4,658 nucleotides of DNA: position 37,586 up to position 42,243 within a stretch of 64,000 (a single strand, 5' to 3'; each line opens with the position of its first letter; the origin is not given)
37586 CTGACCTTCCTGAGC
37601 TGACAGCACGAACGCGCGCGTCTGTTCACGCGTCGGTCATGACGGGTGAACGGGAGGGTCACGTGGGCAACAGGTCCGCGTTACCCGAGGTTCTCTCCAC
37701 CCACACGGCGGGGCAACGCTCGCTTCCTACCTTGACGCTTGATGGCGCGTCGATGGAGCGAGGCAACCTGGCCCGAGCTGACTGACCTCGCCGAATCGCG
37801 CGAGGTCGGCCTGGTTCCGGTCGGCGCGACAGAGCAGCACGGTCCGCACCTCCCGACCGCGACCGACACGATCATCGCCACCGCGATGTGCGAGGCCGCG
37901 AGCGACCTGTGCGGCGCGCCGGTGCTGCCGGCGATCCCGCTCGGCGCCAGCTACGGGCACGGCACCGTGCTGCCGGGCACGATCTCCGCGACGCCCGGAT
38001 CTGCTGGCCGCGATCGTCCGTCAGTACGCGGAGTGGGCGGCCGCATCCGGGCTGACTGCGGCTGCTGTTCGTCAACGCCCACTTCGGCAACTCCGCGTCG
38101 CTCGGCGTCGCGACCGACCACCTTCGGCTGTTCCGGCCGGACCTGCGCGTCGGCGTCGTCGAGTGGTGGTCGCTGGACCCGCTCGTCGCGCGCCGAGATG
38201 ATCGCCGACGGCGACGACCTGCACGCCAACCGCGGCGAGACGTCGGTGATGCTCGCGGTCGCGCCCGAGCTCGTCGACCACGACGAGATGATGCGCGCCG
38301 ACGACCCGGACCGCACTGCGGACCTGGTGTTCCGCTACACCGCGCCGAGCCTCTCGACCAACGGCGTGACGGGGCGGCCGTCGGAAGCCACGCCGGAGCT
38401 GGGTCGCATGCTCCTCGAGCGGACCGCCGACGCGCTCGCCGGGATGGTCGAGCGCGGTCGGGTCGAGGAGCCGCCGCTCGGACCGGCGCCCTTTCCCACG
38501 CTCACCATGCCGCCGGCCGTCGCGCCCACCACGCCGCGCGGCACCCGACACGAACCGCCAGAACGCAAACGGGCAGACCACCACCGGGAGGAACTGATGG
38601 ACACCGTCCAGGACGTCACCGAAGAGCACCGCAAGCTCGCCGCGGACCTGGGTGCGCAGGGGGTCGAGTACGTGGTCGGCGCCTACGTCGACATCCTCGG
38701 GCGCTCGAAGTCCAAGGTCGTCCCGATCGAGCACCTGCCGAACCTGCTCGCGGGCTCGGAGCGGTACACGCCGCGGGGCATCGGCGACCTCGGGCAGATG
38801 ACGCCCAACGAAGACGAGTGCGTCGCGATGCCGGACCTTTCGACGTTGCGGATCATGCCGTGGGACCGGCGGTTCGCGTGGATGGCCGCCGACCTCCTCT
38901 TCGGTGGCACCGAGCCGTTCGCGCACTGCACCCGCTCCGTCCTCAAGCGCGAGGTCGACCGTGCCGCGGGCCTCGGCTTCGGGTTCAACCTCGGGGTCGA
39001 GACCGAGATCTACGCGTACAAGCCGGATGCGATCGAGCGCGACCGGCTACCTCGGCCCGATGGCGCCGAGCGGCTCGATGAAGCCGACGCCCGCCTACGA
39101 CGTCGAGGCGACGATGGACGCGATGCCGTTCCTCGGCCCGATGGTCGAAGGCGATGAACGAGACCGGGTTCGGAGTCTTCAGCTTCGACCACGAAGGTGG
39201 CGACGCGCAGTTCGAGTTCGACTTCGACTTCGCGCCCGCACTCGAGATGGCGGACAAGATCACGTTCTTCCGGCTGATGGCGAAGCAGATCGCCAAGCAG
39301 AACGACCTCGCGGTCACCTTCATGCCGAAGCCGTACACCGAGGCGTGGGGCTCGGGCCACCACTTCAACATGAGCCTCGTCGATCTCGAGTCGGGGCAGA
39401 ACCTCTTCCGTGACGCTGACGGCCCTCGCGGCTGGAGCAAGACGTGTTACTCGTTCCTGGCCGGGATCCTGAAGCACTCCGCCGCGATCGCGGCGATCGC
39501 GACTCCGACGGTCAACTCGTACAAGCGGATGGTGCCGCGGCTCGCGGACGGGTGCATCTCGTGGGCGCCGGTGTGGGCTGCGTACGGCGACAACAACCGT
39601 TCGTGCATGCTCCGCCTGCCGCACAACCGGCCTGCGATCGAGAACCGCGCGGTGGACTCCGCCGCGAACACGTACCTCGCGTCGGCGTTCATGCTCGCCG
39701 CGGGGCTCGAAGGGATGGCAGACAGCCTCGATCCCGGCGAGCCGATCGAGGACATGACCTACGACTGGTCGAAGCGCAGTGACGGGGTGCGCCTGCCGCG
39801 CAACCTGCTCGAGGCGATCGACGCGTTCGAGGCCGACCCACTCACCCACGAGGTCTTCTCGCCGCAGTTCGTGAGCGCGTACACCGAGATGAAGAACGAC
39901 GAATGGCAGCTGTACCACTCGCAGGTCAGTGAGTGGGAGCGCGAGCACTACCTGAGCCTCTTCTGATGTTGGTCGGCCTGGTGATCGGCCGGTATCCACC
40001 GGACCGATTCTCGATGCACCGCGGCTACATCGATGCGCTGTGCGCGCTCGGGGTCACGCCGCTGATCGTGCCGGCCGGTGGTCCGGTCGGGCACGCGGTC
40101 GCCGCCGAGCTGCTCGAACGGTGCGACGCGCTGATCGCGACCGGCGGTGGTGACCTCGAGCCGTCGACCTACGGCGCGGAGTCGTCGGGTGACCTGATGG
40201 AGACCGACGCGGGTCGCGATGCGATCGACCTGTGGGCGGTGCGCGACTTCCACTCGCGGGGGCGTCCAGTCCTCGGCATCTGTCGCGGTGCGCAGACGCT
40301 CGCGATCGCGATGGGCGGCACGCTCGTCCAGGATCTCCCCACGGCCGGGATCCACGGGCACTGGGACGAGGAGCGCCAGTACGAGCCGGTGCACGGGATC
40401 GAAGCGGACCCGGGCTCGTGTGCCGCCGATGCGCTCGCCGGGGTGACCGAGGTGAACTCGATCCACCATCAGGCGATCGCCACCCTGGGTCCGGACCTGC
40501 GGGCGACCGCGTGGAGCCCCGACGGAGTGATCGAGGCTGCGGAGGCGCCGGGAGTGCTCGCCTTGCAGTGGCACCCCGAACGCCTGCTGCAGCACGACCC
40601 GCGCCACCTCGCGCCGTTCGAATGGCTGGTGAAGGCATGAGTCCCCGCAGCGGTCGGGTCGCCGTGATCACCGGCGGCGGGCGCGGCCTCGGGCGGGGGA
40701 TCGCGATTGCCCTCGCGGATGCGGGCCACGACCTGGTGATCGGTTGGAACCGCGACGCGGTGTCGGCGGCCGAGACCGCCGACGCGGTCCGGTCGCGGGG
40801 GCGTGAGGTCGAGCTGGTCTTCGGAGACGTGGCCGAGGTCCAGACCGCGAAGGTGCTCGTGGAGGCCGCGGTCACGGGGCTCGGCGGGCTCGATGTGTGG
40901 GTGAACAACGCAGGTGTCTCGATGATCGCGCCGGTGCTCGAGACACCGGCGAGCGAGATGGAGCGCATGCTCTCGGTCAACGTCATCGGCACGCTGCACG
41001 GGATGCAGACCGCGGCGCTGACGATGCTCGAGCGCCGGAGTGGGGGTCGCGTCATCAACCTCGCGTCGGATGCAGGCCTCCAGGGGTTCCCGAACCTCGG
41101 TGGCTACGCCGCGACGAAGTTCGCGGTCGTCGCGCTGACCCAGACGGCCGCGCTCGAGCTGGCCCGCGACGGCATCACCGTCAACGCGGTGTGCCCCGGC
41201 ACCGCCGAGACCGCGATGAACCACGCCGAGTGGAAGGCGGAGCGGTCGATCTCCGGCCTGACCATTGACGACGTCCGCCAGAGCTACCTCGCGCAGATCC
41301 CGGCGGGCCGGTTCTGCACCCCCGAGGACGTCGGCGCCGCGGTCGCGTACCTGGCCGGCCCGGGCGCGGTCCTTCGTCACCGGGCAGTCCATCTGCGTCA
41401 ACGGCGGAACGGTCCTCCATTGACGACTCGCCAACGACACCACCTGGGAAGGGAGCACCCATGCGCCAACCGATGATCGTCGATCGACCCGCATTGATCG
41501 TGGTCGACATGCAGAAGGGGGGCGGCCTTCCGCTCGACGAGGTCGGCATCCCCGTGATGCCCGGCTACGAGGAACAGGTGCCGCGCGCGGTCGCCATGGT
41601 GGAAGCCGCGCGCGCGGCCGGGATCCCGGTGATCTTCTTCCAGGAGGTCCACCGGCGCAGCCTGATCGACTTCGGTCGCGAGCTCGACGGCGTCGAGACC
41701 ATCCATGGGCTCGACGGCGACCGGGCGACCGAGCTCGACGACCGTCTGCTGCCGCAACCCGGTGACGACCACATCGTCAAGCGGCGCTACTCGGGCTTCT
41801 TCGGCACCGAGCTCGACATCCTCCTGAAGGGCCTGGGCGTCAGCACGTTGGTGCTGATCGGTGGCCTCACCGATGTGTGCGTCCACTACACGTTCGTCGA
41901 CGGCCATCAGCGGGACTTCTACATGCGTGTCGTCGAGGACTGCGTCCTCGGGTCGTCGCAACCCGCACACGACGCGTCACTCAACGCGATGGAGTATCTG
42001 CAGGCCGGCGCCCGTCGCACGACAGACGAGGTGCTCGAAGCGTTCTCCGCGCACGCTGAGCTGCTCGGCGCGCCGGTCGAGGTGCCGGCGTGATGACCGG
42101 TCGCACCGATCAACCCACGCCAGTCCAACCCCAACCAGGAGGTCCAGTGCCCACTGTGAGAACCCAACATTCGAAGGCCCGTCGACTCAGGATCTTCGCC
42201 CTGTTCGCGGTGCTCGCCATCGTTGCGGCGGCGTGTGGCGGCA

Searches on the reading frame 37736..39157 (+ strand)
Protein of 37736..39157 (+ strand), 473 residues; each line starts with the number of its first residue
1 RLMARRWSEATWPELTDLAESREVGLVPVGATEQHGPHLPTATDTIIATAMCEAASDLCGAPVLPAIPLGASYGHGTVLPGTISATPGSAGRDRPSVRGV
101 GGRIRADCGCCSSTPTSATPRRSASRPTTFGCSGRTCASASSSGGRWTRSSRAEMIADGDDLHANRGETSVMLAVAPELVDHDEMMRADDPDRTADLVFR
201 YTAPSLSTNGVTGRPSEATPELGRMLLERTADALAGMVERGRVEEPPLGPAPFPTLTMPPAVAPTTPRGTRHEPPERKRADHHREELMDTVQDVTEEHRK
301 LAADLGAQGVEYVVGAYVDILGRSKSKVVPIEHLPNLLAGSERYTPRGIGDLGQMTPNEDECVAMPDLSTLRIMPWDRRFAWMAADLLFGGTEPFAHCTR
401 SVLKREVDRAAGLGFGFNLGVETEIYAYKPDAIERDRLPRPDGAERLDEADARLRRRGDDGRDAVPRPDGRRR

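Call 63: search_protein_families(library=pfam, proteins=[window:37736-39157:+], max_evalue=0.001)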
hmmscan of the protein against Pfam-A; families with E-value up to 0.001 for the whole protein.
window:37736-39157:+ (473 aa): 1 family
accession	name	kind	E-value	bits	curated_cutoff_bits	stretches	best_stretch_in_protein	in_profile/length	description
PF02633.19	Creatininase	-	6.5e-43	147.3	31.3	2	9-87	2-81/238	Creatinine amidohydrolase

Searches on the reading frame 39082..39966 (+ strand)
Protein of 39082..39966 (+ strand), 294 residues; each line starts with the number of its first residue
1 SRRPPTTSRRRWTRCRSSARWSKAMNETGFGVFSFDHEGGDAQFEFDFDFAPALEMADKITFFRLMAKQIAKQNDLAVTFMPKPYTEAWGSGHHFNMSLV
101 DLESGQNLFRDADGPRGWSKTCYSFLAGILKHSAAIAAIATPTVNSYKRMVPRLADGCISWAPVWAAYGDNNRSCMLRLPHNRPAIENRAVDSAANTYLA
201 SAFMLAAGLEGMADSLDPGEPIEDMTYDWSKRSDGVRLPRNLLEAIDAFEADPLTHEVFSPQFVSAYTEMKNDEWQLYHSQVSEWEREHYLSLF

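Call 63: search_protein_families(library=pfam, proteins=[window:39082-39966:+], max_evalue=0.001)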
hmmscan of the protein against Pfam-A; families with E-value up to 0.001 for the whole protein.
window:39082-39966:+ (294 aa): 1 family
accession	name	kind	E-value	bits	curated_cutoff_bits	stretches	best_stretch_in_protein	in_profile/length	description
PF00120.29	Gln-synt_C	-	7e-83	279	24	1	23-290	80-344/344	Glutamine synthetase, catalytic domain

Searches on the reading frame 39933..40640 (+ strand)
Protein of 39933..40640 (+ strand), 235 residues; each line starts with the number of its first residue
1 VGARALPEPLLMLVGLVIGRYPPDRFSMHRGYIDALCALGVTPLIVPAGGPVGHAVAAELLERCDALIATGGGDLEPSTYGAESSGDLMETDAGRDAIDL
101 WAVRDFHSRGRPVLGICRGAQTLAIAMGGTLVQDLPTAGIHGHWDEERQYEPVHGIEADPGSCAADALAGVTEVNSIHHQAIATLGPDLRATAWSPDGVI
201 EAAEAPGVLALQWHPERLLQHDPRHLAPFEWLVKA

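Call 12: search_protein_families(library=pfam, proteins=[window:39933-40640:+], max_evalue=0.001)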
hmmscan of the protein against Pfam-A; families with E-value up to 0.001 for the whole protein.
window:39933-40640:+ (235 aa): 2 families
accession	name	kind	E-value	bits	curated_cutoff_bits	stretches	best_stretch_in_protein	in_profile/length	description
PF07722.19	Peptidase_C26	-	1.7e-49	169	20.5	1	28-216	25-219/219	Peptidase C26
PF00117.34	GATase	-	1.1e-11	45.2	22.8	1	100-221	62-177/190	Glutamine amidotransferase class-I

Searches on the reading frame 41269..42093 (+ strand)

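Call 12: search_protein_families(library=pfam, proteins=[window:41269-42093:+], max_evalue=0.001)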
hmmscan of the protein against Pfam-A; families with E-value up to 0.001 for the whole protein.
window:41269-42093:+ (274 aa): 1 family
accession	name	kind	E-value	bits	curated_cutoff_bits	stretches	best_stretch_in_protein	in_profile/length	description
PF00857.26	Isochorismatase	-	3.9e-38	131.7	27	1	75-249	2-169/175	Isochorismatase domain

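Call 25: search_protein_families(library=ncbifam, proteins=[window:41269-42093:+], max_evalue=0.00001)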
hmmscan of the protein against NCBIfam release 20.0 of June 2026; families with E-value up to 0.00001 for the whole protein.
window:41269-42093:+ (274 aa): 4 families
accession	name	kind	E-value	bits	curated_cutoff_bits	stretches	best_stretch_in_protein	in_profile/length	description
TIGR03614.1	RutB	equivalog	1.1e-22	80.8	377.95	1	154-244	114-205/226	pyrimidine utilization protein B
NF050097.1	BiurAmidohydBiuH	equivalog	6.6e-16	58.4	370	1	154-247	114-206/221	biuret amidohydrolase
NF008517.0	PRK11440.1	equivalog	1.5e-14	54.4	195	1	74-258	9-187/188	hydrolase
NF008623.0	PRK11609.1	equivalog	2.3e-07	30.8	174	1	180-252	132-204/213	bifunctional nicotinamidase/pyrazinamidase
